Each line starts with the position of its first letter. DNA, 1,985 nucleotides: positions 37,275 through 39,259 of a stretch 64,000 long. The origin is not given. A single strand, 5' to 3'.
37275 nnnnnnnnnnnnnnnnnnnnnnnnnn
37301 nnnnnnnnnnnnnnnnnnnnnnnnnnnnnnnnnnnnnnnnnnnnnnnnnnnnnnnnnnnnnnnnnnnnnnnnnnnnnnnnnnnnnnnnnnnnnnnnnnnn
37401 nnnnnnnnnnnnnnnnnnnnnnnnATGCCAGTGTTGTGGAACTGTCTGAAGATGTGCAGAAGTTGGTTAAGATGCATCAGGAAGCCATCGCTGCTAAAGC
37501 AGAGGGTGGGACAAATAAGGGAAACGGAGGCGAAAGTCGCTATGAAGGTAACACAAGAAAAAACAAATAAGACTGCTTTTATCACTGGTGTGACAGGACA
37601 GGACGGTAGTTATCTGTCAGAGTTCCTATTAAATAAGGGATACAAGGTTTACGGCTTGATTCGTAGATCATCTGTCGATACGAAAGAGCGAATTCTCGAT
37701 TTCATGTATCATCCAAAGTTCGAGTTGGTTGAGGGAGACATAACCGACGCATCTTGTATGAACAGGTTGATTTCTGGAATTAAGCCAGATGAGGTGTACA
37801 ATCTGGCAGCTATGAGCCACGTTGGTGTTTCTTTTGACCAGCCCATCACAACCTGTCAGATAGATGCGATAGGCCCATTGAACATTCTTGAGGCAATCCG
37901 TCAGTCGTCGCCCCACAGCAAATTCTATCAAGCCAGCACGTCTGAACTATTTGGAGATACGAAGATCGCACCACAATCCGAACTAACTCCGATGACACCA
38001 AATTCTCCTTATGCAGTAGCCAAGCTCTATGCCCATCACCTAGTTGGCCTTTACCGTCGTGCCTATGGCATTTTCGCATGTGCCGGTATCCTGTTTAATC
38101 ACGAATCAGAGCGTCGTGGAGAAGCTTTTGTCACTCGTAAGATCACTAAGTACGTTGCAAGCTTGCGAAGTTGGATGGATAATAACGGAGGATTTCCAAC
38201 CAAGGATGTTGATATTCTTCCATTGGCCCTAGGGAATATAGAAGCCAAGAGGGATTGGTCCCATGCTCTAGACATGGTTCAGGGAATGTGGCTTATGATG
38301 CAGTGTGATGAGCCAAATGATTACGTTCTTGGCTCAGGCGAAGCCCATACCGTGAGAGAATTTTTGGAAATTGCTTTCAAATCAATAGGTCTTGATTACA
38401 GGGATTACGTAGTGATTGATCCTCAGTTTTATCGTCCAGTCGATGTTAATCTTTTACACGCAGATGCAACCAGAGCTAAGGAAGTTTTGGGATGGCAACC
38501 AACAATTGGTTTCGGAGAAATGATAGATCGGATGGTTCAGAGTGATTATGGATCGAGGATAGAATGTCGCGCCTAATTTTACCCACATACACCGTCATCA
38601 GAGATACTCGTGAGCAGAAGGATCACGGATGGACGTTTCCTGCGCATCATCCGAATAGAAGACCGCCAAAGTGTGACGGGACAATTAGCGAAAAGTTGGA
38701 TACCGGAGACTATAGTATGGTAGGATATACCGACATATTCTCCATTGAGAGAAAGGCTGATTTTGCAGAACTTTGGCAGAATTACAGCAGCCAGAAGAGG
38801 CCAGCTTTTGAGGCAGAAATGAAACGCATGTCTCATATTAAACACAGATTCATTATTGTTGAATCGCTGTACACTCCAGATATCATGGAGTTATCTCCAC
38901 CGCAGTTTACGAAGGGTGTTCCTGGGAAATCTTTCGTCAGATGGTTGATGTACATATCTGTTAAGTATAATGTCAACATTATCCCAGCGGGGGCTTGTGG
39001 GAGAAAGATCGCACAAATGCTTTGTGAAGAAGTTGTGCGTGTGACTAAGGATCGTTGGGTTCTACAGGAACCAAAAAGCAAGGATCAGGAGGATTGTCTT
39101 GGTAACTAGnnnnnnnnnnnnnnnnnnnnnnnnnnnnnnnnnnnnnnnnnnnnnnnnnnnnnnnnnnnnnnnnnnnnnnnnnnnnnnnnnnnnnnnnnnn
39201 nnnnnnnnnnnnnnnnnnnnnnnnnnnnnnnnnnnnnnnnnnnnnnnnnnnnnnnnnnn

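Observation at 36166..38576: GDP-mannose 4,6-dehydratase with unknown 367-aa neighbour and SEC-C protein in the packaging-proximal region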

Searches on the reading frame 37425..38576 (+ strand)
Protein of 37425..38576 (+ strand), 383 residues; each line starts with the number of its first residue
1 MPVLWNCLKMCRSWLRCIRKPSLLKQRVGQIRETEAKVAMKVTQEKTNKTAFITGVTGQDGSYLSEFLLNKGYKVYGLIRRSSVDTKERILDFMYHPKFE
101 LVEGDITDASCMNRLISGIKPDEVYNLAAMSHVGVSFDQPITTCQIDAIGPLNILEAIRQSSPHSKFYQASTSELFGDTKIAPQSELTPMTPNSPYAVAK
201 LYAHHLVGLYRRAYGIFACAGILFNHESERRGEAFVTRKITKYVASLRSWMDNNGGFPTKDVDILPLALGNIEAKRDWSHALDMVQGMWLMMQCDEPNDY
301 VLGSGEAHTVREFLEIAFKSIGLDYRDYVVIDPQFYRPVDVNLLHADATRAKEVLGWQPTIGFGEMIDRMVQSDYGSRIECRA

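Call 3: search_protein_families(library=pfam, proteins=[window:37425-38576:+], max_evalue=0.01)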
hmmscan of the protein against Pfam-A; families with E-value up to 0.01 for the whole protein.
window:37425-38576:+ (383 aa): 7 families
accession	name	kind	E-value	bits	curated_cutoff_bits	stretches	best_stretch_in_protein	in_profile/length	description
PF16363.11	GDP_Man_Dehyd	-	6e-115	384.7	27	1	52-370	1-332/332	GDP-mannose 4,6 dehydratase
PF01370.27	Epimerase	-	7.3e-62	209.3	20.9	1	52-303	2-240/240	NAD dependent epimerase/dehydratase family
PF04321.23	RmlD_sub_bind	-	9.9e-11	41.7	27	1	52-226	4-154/287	RmlD substrate binding domain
PF05368.20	NmrA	-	1.6e-05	25.1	27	1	48-119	2-70/298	NmrA-like family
PF02719.21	Polysacc_synt_2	-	0.00014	21.6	20.2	1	52-161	2-118/293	Polysaccharide biosynthesis protein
PF13460.12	NAD_binding_10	-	0.0034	17.7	27.2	1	55-120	1-62/184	NAD(P)H-binding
PF01073.25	3Beta_HSD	-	0.0076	15.7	22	1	53-207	2-157/280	3-beta hydroxysteroid dehydrogenase/isomerase family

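Call 4: search_protein_families(library=phrogs, proteins=[window:37425-38576:+], max_evalue=0.01)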
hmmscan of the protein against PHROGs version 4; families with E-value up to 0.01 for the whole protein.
window:37425-38576:+ (383 aa): 2 families
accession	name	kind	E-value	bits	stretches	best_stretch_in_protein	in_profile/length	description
phrog_540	-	DNA, RNA and nucleotide metabolism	7.1e-79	267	1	34-372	278-592/715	nucleotide-sugar epimerase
phrog_3142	-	moron, auxiliary metabolic gene and host takeover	0.0003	20.3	1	40-125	279-360/596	FabG-like 3-oxoacyl-(acyl-carrier-protein) reductase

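Call 14: search_protein_families(library=ncbifam, proteins=[window:37542-38576:+], max_evalue=0.01)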
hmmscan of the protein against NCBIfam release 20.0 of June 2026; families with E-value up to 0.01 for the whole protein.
window:37542-38576:+ (344 aa): 21 families
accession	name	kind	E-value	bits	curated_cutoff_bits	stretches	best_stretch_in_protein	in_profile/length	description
TIGR01472.1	gmd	equivalog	1.9e-116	389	415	1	10-336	1-339/342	GDP-mannose 4,6-dehydratase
TIGR01181.1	dTDP_gluc_dehyt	equivalog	5.6e-31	107.8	365.1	2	13-179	3-173/321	dTDP-glucose 4,6-dehydratase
TIGR04180.1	EDH_00030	hypoth_equivalog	1.2e-30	106.6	475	1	13-321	2-295/297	NAD-dependent 4,6-dehydratase LegB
TIGR02622.1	CDP_4_6_dhtase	equivalog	8.6e-25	87.6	278.45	2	9-175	4-172/352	CDP-glucose 4,6-dehydratase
TIGR01179.1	galE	equivalog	3.1e-22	78.8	262.3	2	13-174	3-162/332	UDP-glucose 4-epimerase GalE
NF007956.0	PRK10675.1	subfamily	1.2e-14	54.2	394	1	13-168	4-160/338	UDP-glucose 4-epimerase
NF007582.0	PRK10217.1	equivalog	3.7e-14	52.6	698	1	55-178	48-181/355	dTDP-glucose 4,6-dehydratase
NF007490.0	PRK10084.1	subfamily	8.1e-13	48.1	649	1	14-178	5-188/361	dTDP-glucose 4,6-dehydratase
NF011728.1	PRK15181.1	equivalog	1.6e-11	43.8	760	1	10-192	16-200/348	Vi polysaccharide biosynthesis UDP-N-acetylglucosaminuronic acid C-4 epimerase TviC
NF043036.1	ErythonDh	equivalog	3.8e-09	36.2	325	1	13-173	4-165/321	D-erythronate dehydrogenase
TIGR03466.1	HpnA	hypoth_equivalog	2.3e-07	30.1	367.65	1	11-154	2-135/327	hopanoid-associated sugar epimerase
TIGR01214.1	rmlD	equivalog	3.2e-07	29.7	224.05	1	13-183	3-150/285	dTDP-4-dehydrorhamnose reductase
NF052578.1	StrlDmthSdmBMthl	equivalog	1.1e-06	28.7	600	1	11-160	2-137/328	sterol demethylase protein SdmB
NF005998.1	PRK08125.1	equivalog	1.2e-06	27.2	777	1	4-138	310-437/649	bifunctional UDP-4-amino-4-deoxy-L-arabinose formyltransferase/UDP-glucuronic acid oxidase ArnA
NF008872.0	PRK11908.1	equivalog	2.8e-06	26.6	294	1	11-140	3-125/349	bifunctional UDP-4-keto-pentose/UDP-xylose synthase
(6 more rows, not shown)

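Call 15: search_solved_structures(query=window:37542-38576:+, max_evalue=1e-20, show_alignments=1)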
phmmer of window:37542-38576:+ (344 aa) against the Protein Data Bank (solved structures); distinct sequences matched with E-value up to 1e-20: 13.
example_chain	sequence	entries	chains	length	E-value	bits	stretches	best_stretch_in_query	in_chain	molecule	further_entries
1n7g_A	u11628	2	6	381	2.5e-99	335.8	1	8-335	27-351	GDP-D-mannose-4,6-dehydratase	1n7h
1rpn_A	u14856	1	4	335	3.5e-96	325.5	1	9-336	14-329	GDP-mannose 4,6-dehydratase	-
1db3_A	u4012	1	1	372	2.5e-92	312.8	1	10-287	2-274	GDP-MANNOSE 4,6-DEHYDRATASE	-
5uzh_A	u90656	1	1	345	1e-91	310.8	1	10-335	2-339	NafoA.00085.b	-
2z1m_A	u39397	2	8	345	3.7e-91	308.9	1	9-336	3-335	GDP-D-mannose dehydratase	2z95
1t2a_A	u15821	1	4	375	1.6e-90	306.8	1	9-283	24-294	GDP-mannose 4,6 dehydratase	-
6gpj_A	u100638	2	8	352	2e-90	306.5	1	10-283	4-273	GDP-mannose 4,6 dehydratase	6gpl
5in4_A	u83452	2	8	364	2.1e-90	306.4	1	10-283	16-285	GDP-mannose 4,6 dehydratase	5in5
6gpk_A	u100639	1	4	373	4.5e-90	305.4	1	10-283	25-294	GDP-mannose 4,6 dehydratase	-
6q94_B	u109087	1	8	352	7.2e-90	304.7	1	10-283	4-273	GDP-mannose 4,6 dehydratase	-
7kf3_A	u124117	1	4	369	8.5e-90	304.5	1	10-287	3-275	GDP-mannose 4,6-dehydratase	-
2pk3_A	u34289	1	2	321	3.2e-29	105.3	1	11-334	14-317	GDP-6-deoxy-D-lyxo-4-hexulose reductase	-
7us5_A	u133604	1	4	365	4.8e-27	98.2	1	9-330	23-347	GDP-D-GLYCERO-D-MANNO-HEPTOSE 4,6-DEHYDRATASE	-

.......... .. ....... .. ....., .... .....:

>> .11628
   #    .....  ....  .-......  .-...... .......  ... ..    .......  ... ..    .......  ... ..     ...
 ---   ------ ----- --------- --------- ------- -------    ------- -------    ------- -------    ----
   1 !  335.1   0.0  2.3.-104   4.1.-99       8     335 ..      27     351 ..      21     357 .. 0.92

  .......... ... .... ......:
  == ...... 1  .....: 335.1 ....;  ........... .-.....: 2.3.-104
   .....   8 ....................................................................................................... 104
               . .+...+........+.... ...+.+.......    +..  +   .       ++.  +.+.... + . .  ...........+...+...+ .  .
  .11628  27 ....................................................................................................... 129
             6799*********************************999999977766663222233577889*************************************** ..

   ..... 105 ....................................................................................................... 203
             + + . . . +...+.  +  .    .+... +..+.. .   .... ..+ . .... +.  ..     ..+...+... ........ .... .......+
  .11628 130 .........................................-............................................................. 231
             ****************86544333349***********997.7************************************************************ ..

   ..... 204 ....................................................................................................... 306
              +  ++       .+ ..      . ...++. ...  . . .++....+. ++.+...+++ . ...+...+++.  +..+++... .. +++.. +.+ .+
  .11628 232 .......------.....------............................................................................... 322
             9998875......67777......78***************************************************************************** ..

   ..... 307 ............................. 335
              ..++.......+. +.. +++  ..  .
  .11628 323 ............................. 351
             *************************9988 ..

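Call 62: search_dna_similar(query=window:37542-38576:+, collection=phages, mode=protein, max_evalue=1e-30, max_rows=40)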
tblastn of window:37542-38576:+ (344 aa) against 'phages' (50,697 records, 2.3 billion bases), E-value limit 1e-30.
Records with a match: 87; places in all: 87; records where one place covers at least 80% of the query: 86.
Best place of each record, by identity: <60% 87.
By first word of the organism name: Synechococcus 58; Bacteriophage 10; uncultured 4; Prochlorococcus 4; Sulfolobales 3; Marine 2; Sulfolobus 2; Alphaspiravirus 2; Mycobacterium 1; Escherichia 1.
By host as written in the record: - 63; Synechococcus sp. 5; Sulfolobales 3; Synechococcus sp. WH 7803 3; Prochlorococcus sp. NATL1A 2; Synechococcus sp. WH7803 2; Synechococcus sp. KCZYC6 2; Sulfolobus sp. 2; and 4 more.
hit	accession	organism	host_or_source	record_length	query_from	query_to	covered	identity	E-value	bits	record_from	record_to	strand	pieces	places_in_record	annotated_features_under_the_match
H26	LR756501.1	uncultured phage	metagenomic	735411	2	339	98%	48.7%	1e-100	330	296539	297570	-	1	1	record has no annotation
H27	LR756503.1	uncultured phage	metagenomic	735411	2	339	98%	48.7%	1e-100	330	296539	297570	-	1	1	record has no annotation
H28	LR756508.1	uncultured phage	metagenomic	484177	8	335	95%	49.0%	2e-95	316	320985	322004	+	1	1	record has no annotation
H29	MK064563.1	Sulfolobales Beppu filamentous virus 2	Sulfolobales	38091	10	335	95%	48.8%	1e-96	319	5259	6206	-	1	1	putative GDP-mannose 4,6-dehydratase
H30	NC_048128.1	Sulfolobales Beppu filamentous virus 2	Sulfolobales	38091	10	335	95%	48.8%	1e-96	319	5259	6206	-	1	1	nucleotide-sugar epimerase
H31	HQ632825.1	Prochlorococcus phage P-SSM5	Prochlorococcus marinus NATL2A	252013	10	344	97%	47.3%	2e-91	304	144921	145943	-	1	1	GDP-mannose 4,6-dehydratase | nucleotide-sugar epimerase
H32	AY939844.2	Prochlorococcus phage P-SSM2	Prochlorococcus sp. NATL1A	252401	10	344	97%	47.3%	2e-91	304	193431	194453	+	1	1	GDP-D-mannose dehydratase | nucleotide-sugar epimerase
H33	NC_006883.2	Prochlorococcus phage P-SSM2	Prochlorococcus sp. NATL1A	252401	10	344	97%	47.3%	2e-91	304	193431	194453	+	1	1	nucleotide-sugar epimerase (x2)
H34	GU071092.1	Prochlorococcus phage P-SSM2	-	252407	10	344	97%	47.3%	2e-91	304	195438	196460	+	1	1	GDP-mannose 4,6-dehydratase | nucleotide-sugar epimerase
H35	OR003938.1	Synechococcus phage DSL-LC03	Synechococcus sp.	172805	10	332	94%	48.8%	6e-94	311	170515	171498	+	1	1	GDP-mannose 4,6-dehydratase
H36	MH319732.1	Marine virus AG-345-E02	single cell amplified by WGA-X; seawater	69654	10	344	97%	46.8%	8e-90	299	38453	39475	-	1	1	record has no annotation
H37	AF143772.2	Mycobacterium avium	-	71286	6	342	98%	46.2%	2e-92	307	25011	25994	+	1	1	mdhtA: mdhtA | merA: MerA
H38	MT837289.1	Bacteriophage sp.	human fecal samples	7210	10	335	95%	47.4%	2e-93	310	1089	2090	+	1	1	record has no annotation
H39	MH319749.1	Marine virus AG-345-F15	single cell amplified by WGA-X; seawater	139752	10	344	97%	45.9%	5e-94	311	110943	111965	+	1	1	record has no annotation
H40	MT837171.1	Bacteriophage sp.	human fecal samples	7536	7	335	96%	46.4%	5e-92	305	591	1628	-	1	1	record has no annotation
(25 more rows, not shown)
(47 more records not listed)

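Call 79: find_homologous_proteins(query=window:37542-38576:+, max_evalue=1e-50)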
Query window:37542-38576:+ (344 aa): 8000 proteins with E <= 1e-50 among 8000 candidates; the best 120 are listed.
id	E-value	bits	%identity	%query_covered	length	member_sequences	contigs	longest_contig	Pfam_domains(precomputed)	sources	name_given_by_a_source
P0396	7.4e-213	724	91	100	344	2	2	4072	PF04321.24,PF16363.12,PF05368.20,PF01370.28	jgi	-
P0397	1.4e-212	723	91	100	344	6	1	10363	PF04321.24,PF16363.12,PF05368.20,PF01370.28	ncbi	-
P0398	6.2e-205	698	88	99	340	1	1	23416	PF04321.24,PF16363.12,PF02719.22,PF05368.20,PF01370.28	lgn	-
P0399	3.4e-202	689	85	100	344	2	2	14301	PF04321.24,PF16363.12,PF05368.20,PF01370.28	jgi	-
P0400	1.1e-198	677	85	100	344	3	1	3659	PF04321.24,PF16363.12,PF05368.20,PF01370.28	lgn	-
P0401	3.1e-197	673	84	99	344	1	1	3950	PF04321.24,PF16363.12,PF05368.20,PF01370.28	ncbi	-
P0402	8.2e-195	665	84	99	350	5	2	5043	PF04321.24,PF16363.12,PF01370.28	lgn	-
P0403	3.6e-190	649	84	97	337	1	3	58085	PF04321.24,PF16363.12,PF05368.20,PF01370.28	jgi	jgi:GDPmannose 4,6-dehydratase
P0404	1.8e-189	647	83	97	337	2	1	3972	PF04321.24,PF16363.12,PF02719.22,PF05368.20,PF01370.28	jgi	jgi:GDPmannose 4,6-dehydratase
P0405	2.5e-188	643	83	98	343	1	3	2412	PF04321.24,PF16363.12,PF05368.20,PF01370.28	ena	-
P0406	8.5e-188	642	80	99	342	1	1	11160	PF04321.24,PF16363.12,PF05368.20,PF01370.28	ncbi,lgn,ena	-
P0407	3.7e-187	639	82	97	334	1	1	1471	PF04321.24,PF16363.12,PF02719.22,PF05368.20,PF13460.13,PF01370.28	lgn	-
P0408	6.9e-187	639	82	95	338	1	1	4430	PF04321.24,PF16363.12,PF05368.20,PF01370.28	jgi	jgi:GDPmannose 4,6-dehydratase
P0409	2.8e-186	637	82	97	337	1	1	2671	PF04321.24,PF16363.12,PF05368.20,PF01370.28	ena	-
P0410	2.2e-185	634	81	97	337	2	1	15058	PF04321.24,PF16363.12,PF05368.20,PF01370.28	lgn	-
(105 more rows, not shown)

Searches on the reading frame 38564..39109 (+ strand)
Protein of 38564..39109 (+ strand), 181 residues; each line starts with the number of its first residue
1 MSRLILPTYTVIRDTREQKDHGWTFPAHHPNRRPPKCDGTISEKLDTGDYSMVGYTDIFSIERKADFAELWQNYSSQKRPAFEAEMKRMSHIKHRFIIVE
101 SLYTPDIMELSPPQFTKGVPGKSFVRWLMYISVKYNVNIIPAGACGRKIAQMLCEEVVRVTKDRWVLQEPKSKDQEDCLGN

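Call 3: search_protein_families(library=pfam, proteins=[window:38564-39109:+], max_evalue=0.01)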
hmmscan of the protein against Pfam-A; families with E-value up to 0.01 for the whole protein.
window:38564-39109:+ (181 aa): 1 family
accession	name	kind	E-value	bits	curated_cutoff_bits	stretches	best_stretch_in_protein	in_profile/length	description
PF02732.21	ERCC4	-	0.0029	17.9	24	1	37-141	20-126/140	ERCC4 domain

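Call 4: search_protein_families(library=phrogs, proteins=[window:38564-39109:+], max_evalue=0.01)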
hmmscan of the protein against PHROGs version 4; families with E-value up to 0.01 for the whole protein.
window:38564-39109:+ (181 aa): 1 family
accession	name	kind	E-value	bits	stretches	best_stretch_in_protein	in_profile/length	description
phrog_3490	-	DNA, RNA and nucleotide metabolism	2.9e-16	60.9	1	5-163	5-172/175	ERCC4-type nuclease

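Call 14: search_protein_families(library=ncbifam, proteins=[window:38564-39109:+], max_evalue=0.01)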
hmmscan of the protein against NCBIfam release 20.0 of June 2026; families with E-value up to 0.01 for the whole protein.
window:38564-39109:+ (181 aa): 0 families
